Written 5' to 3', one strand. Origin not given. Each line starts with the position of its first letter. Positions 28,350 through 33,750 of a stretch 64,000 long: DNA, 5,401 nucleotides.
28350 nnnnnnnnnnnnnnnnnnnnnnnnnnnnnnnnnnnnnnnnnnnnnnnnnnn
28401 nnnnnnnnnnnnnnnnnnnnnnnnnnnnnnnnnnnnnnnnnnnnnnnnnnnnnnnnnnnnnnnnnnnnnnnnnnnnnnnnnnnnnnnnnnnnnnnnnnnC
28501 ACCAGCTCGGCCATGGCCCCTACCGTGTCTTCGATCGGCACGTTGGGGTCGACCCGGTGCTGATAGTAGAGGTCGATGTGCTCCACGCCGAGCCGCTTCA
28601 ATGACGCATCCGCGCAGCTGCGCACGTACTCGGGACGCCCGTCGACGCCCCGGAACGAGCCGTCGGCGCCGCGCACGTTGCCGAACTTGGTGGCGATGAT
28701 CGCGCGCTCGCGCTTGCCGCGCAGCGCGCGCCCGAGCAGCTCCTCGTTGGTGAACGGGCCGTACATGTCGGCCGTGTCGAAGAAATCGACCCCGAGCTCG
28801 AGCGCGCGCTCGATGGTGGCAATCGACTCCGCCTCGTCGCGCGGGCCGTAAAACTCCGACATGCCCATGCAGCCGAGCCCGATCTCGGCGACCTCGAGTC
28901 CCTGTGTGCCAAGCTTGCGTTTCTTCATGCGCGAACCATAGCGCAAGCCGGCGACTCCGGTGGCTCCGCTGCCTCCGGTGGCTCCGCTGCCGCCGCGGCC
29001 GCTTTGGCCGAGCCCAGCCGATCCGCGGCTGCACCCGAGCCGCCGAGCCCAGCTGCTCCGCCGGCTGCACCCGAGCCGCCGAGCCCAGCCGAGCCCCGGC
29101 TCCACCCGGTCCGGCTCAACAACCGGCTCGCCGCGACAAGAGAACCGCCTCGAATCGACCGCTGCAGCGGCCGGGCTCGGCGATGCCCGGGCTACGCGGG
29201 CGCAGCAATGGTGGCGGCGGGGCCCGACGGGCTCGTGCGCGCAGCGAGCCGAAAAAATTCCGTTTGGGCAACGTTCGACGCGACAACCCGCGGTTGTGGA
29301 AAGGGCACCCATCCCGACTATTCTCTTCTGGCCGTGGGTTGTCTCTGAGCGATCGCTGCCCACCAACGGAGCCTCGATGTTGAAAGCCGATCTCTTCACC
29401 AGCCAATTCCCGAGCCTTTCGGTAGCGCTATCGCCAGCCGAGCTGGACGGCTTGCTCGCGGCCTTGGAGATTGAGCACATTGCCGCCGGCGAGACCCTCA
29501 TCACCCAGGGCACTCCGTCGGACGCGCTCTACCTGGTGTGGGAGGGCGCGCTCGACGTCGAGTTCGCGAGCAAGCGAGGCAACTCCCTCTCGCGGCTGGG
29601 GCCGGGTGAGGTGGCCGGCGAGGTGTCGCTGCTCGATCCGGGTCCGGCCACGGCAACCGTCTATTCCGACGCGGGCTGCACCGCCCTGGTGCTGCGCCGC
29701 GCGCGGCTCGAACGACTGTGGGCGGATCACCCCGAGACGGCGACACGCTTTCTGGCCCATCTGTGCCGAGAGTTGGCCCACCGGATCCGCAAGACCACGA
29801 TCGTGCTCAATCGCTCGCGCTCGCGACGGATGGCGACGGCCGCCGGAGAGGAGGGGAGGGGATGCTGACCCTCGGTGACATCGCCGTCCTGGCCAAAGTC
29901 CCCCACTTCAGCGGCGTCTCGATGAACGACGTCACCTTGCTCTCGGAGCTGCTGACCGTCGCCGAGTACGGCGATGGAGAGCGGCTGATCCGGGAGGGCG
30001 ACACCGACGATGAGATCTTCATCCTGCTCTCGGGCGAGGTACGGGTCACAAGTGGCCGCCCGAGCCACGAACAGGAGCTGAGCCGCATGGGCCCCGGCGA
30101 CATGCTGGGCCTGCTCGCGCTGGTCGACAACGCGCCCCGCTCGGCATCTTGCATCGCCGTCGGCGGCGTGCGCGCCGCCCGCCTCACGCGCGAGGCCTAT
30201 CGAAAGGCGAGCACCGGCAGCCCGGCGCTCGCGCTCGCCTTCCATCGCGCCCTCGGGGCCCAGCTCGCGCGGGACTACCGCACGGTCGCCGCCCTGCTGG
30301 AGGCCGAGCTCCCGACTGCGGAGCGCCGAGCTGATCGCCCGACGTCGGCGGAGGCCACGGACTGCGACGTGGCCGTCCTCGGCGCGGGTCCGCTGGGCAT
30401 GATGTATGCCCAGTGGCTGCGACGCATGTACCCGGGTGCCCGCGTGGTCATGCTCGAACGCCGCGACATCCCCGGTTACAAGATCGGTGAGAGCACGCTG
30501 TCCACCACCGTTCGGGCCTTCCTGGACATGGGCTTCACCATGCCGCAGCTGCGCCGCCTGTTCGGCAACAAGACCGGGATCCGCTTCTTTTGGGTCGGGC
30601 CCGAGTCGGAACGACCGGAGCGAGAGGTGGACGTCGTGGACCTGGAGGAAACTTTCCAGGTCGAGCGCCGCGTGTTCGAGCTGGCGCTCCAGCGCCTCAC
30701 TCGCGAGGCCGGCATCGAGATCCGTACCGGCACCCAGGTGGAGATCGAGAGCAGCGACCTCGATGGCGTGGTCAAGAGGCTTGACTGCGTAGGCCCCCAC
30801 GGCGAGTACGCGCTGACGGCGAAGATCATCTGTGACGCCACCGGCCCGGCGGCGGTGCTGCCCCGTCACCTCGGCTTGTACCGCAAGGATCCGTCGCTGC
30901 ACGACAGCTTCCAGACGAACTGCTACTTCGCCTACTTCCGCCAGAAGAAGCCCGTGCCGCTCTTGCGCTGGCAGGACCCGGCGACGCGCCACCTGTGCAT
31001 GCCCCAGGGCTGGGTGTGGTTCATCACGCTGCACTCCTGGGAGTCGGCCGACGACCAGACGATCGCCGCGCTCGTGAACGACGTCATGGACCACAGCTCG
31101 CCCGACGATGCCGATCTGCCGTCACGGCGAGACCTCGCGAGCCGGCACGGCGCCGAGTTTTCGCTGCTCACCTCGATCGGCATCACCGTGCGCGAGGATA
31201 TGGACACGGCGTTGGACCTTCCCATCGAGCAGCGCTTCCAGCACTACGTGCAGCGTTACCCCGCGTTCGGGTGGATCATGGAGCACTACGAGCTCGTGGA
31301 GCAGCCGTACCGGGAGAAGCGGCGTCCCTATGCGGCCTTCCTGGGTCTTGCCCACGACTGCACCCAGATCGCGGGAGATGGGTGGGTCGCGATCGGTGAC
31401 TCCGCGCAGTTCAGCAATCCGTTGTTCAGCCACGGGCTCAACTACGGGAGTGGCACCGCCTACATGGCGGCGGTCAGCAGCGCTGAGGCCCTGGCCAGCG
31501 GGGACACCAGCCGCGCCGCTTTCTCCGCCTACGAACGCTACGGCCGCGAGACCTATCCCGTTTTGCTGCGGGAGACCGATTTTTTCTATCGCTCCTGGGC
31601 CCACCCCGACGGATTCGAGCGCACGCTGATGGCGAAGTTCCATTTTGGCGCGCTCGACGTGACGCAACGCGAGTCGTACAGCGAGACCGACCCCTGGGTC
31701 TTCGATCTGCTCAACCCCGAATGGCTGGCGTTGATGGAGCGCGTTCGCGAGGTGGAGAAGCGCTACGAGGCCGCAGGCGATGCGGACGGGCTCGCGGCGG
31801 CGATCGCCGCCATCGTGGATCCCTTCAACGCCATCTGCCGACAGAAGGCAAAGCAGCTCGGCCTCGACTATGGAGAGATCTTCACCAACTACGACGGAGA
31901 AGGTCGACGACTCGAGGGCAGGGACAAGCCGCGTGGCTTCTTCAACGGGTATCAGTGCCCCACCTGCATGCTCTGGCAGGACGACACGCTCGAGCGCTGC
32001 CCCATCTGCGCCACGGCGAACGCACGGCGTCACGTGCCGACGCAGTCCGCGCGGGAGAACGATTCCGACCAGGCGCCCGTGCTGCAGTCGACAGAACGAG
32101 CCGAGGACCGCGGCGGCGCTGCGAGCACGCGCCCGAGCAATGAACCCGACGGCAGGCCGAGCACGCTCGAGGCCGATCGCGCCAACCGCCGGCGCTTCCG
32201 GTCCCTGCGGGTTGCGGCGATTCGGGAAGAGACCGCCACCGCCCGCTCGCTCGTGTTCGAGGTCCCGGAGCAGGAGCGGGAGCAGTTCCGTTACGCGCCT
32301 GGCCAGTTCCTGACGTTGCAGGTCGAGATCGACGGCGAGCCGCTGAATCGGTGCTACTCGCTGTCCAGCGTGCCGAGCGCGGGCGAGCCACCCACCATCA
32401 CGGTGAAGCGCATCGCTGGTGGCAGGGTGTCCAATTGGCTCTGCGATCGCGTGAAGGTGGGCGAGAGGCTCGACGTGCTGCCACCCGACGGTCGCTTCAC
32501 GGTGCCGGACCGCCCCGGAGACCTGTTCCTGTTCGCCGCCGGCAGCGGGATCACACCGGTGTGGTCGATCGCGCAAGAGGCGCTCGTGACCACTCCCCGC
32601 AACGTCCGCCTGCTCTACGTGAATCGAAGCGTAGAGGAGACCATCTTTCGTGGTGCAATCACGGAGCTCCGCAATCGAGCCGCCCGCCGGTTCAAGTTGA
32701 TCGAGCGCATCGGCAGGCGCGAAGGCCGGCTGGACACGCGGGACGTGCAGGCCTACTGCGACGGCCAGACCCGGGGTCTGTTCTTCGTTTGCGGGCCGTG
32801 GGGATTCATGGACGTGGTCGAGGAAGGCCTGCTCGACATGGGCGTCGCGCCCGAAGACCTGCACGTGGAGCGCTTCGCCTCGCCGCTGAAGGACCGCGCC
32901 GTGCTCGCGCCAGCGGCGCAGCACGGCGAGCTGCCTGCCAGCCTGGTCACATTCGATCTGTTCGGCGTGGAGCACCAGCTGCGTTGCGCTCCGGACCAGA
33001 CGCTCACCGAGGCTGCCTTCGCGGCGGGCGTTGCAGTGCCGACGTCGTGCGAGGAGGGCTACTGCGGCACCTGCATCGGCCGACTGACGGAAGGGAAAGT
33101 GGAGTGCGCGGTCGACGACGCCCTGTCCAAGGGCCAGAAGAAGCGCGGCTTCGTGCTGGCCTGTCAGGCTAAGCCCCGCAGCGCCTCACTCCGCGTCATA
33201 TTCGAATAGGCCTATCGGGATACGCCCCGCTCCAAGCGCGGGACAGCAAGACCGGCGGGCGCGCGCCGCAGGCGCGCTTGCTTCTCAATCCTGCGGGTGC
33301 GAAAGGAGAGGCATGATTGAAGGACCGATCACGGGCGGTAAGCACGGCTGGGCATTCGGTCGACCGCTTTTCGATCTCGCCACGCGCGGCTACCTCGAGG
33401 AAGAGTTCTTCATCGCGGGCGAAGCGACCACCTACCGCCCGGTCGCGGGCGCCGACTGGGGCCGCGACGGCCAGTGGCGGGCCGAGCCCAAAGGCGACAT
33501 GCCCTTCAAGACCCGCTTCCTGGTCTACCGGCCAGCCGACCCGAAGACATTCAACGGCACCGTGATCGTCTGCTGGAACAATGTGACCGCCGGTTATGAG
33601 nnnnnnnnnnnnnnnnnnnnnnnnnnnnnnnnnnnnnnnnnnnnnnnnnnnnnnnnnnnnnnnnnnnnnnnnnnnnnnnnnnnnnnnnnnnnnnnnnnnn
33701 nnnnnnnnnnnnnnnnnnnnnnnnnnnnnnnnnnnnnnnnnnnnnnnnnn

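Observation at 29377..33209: cNMP-sensor / flavin-halogenase-like / Zn-ribbon / FNR / 2Fe-2S mega-fusion, translationally coupled to a second cNMP-domain protein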

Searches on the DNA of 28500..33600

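Call 63: search_rna_families(source=window, start=28500, end=33600, threshold=evalue, max_evalue=1)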
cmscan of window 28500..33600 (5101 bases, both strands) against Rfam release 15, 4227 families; matches with E-value up to 1: 0.
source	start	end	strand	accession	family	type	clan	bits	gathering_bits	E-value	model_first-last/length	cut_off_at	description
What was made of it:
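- Tried and rejected: Rfam gave no hit at E<=1 (call 63).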
